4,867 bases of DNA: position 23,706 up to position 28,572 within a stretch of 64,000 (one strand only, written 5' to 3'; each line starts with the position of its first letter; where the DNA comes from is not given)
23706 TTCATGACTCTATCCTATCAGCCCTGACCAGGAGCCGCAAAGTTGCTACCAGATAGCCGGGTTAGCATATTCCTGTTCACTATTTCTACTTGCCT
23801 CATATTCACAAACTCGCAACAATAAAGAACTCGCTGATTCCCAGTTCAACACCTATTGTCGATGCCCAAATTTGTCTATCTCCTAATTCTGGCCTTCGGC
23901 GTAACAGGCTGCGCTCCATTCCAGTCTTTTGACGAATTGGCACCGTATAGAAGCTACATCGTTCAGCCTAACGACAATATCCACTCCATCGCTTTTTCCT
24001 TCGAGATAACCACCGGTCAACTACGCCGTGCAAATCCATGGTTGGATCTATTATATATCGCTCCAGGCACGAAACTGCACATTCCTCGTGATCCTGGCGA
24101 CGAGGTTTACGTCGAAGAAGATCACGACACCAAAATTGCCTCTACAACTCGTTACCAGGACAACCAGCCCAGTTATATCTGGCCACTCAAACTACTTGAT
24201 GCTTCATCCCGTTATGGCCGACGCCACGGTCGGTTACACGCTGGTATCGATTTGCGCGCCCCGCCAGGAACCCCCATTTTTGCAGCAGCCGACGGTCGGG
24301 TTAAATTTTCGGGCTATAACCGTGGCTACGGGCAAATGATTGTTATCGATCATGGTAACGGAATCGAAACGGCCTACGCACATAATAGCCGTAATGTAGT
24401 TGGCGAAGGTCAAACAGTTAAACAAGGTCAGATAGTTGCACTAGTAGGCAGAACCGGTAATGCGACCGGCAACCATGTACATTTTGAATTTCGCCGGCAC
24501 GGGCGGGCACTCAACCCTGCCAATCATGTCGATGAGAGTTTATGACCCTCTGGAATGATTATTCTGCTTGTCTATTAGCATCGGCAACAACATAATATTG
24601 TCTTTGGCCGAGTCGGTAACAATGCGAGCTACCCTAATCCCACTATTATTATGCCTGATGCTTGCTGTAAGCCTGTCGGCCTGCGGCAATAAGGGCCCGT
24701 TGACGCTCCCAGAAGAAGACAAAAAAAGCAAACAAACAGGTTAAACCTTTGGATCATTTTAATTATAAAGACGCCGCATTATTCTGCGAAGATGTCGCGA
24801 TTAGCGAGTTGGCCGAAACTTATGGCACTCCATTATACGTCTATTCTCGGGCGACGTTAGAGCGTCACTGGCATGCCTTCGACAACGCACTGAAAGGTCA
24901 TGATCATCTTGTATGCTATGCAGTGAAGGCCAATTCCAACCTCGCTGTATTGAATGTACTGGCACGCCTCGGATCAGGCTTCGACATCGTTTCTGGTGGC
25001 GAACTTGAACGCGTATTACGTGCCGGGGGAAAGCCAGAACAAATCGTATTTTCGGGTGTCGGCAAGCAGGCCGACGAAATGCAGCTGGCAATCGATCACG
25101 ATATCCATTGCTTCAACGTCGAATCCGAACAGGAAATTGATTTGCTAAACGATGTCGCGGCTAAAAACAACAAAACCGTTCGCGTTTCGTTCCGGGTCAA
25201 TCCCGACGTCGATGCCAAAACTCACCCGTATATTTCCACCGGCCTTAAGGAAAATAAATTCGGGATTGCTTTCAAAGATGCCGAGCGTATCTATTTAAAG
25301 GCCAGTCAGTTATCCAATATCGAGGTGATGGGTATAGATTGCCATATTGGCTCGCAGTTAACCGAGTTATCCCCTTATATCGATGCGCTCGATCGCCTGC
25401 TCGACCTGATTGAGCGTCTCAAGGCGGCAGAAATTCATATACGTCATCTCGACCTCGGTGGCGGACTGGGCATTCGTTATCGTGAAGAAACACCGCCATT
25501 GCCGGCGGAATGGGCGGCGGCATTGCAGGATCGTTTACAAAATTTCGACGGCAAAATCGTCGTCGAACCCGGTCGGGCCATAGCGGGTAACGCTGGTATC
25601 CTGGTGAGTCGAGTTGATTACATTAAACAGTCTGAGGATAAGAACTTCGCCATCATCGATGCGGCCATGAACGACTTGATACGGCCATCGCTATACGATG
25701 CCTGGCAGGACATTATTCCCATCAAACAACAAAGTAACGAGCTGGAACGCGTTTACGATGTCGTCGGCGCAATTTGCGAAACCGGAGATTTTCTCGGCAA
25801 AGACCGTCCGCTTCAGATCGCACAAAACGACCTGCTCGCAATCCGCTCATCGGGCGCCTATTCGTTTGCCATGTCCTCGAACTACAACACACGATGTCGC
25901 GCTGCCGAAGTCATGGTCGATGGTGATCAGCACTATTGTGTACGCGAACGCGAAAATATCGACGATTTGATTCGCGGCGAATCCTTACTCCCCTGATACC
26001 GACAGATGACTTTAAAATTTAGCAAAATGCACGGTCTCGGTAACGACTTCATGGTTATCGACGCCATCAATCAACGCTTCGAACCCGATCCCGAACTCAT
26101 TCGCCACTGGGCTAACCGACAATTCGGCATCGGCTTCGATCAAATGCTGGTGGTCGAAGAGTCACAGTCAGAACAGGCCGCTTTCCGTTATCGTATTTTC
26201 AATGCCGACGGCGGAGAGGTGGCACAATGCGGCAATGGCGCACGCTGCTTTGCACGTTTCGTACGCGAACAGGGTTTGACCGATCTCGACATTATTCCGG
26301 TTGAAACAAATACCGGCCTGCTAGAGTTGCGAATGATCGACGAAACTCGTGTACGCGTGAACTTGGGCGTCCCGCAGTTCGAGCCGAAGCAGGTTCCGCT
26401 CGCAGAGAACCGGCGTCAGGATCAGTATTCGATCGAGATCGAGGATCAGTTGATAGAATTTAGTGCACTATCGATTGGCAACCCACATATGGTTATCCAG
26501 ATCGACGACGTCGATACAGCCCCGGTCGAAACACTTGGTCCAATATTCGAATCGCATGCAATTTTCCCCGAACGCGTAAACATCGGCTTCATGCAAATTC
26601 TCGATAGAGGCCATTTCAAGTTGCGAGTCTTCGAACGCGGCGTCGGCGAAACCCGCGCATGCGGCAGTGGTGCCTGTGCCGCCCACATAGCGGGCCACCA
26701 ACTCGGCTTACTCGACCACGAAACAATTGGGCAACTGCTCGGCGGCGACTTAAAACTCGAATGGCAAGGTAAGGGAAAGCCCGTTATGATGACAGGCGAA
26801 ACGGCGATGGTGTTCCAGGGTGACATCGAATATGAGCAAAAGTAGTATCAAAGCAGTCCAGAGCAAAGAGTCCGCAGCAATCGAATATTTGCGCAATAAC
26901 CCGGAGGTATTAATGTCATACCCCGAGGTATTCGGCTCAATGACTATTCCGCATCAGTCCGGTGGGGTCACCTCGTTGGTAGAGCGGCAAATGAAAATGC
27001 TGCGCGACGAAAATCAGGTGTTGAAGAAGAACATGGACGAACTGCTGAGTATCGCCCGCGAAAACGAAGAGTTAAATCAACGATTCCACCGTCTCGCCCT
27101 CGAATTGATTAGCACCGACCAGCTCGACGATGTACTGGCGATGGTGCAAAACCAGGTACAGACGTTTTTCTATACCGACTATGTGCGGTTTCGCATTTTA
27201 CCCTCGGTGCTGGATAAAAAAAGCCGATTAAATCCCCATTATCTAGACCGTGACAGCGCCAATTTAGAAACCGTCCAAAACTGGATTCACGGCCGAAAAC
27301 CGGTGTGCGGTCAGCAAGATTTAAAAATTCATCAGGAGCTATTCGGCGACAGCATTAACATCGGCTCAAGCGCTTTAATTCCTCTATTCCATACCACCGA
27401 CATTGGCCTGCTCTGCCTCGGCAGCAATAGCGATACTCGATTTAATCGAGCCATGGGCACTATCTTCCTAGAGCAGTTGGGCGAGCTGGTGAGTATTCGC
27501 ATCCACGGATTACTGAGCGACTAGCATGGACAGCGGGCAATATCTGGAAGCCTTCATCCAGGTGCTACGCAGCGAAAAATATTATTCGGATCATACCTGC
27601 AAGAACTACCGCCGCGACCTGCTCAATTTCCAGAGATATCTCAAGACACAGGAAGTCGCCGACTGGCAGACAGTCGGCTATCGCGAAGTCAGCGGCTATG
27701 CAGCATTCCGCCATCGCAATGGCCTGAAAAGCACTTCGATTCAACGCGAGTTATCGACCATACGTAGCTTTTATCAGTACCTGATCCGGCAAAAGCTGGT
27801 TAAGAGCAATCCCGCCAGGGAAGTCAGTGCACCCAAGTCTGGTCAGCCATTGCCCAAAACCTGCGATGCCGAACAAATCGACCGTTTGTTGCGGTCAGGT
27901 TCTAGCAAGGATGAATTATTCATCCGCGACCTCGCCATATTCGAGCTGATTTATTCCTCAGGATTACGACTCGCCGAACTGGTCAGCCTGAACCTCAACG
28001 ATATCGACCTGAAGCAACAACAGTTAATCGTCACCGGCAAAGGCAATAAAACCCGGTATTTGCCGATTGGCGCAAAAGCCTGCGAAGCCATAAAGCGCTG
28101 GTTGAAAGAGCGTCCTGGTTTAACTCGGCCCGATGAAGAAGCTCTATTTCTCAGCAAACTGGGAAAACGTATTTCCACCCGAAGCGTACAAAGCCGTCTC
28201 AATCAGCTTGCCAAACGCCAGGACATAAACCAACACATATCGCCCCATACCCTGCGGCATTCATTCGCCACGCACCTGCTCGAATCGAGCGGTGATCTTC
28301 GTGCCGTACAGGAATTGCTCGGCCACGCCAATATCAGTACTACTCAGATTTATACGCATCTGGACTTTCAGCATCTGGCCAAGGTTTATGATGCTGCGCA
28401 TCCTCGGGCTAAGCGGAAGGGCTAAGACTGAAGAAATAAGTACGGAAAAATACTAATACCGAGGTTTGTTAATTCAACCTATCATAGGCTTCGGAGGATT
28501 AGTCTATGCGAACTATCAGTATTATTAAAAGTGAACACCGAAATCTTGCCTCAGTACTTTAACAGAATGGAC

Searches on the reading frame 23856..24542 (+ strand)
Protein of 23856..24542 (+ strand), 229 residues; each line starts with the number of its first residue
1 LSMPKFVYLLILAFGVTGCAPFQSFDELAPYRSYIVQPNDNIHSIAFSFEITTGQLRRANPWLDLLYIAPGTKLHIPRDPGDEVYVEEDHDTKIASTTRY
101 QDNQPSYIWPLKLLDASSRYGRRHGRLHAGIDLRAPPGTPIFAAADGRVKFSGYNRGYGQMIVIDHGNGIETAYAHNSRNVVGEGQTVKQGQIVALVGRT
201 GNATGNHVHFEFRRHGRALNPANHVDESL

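Call 50: search_protein_families(library=pfam, proteins=[window:23856-24542:+], max_evalue=0.000001)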
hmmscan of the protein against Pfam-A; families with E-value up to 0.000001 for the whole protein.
window:23856-24542:+ (229 aa): 1 family
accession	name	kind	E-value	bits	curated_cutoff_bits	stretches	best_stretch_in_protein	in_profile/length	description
PF01551.29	Peptidase_M23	-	3.8e-36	123.6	28.7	1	127-221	2-96/96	Peptidase family M23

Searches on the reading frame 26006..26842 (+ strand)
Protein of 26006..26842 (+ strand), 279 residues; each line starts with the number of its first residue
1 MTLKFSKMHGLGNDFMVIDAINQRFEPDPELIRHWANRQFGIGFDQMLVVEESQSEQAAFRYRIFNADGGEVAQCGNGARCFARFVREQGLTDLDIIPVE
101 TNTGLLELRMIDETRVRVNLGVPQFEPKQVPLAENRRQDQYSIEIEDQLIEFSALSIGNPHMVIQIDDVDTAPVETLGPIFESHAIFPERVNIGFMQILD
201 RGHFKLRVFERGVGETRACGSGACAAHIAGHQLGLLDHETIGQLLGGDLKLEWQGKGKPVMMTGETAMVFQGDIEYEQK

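Call 50: search_protein_families(library=pfam, proteins=[window:26006-26842:+], max_evalue=0.000001)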
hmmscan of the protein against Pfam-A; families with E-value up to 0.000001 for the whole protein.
window:26006-26842:+ (279 aa): 2 families
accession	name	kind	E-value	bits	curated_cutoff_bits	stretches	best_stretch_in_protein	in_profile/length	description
PF01678.24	DAP_epimerase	-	9.9e-61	203.6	34.7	2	154-268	2-120/121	Diaminopimelate epimerase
PF02567.21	PhzC-PhzF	-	4.9e-07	30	27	1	52-225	45-223/281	Phenazine biosynthesis-like protein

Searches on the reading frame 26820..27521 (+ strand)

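Call 50: search_protein_families(library=pfam, proteins=[window:26820-27521:+], max_evalue=0.000001)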
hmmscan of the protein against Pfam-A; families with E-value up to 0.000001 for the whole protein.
window:26820-27521:+ (234 aa): 1 family
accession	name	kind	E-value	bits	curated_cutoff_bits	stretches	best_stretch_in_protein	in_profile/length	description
PF04340.18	DUF484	-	7.2e-35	121.2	24.2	1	19-225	10-211/219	Protein of unknown function, DUF484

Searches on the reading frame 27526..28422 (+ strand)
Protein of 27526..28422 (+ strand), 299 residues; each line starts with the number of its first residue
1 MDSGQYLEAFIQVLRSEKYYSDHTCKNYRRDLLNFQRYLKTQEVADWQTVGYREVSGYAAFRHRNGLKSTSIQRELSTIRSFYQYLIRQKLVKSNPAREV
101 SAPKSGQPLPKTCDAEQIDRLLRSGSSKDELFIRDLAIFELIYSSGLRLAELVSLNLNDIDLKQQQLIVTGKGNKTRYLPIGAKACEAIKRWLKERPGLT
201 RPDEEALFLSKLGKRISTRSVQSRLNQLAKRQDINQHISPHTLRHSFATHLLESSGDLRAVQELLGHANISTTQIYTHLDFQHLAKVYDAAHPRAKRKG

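Call 50: search_protein_families(library=pfam, proteins=[window:27526-28422:+], max_evalue=0.000001)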
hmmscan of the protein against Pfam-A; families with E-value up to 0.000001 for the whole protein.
window:27526-28422:+ (299 aa): 2 families
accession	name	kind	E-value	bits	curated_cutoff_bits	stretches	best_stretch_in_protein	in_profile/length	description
PF00589.27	Phage_integrase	-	9.4e-53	178.9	27.1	1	114-283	4-172/172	Phage integrase family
PF02899.23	Phage_int_SAM_1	-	7.4e-22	77.9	22.3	1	7-90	1-83/83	Phage integrase, N-terminal SAM-like domain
